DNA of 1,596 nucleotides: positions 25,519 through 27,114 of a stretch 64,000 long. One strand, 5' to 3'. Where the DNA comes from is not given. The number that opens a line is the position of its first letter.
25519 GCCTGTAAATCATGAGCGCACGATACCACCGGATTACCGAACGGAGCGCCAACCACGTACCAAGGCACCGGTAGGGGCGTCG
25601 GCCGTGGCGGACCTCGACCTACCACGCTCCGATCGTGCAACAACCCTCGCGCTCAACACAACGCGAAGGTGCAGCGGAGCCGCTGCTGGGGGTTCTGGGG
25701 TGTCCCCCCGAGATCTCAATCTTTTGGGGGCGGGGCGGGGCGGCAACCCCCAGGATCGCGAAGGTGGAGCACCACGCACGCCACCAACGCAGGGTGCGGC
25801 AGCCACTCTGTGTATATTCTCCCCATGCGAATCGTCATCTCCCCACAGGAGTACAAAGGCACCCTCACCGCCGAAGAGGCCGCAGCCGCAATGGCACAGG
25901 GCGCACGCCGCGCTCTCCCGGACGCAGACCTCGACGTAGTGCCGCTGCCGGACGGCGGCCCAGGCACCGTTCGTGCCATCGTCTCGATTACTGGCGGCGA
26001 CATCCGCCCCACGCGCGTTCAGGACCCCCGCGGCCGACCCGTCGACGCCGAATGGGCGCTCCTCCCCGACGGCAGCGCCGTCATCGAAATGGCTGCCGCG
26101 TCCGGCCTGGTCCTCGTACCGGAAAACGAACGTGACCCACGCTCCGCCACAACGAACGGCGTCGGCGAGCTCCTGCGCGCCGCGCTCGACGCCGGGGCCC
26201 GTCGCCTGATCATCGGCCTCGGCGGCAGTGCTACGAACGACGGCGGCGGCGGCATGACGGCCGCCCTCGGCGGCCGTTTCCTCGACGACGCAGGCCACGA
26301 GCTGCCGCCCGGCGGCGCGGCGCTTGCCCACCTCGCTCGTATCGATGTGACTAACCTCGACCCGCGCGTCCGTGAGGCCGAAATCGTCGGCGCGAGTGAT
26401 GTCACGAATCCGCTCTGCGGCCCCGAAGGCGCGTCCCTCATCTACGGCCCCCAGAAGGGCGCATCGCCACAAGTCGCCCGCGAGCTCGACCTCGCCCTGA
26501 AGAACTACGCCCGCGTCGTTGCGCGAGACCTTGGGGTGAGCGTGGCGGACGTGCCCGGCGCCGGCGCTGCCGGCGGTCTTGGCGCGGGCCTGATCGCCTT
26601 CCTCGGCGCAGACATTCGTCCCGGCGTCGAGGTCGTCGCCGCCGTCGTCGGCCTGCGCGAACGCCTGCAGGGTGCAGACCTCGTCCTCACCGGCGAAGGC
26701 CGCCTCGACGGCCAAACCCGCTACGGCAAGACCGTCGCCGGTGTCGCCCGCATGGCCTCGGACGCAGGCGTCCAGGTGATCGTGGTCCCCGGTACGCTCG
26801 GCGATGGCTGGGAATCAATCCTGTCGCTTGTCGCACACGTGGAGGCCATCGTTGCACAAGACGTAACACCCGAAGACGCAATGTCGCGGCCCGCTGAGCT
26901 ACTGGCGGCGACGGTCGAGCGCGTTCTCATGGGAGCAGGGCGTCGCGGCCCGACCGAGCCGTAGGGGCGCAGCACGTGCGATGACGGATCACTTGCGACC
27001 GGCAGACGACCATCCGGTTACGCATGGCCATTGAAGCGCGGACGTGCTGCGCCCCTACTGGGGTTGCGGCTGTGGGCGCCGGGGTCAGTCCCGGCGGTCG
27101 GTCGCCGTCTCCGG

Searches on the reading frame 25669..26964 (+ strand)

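Call 48: search_protein_families(library=pfam, proteins=[window:25669-26964:+], max_evalue=0.001)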
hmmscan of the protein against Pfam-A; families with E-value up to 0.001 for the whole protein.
window:25669-26964:+ (431 aa): 1 family
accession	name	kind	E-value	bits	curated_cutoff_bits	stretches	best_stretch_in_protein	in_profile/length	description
PF02595.20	Gly_kinase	-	2.1e-135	451.9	23.3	1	55-420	1-368/372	Glycerate kinase family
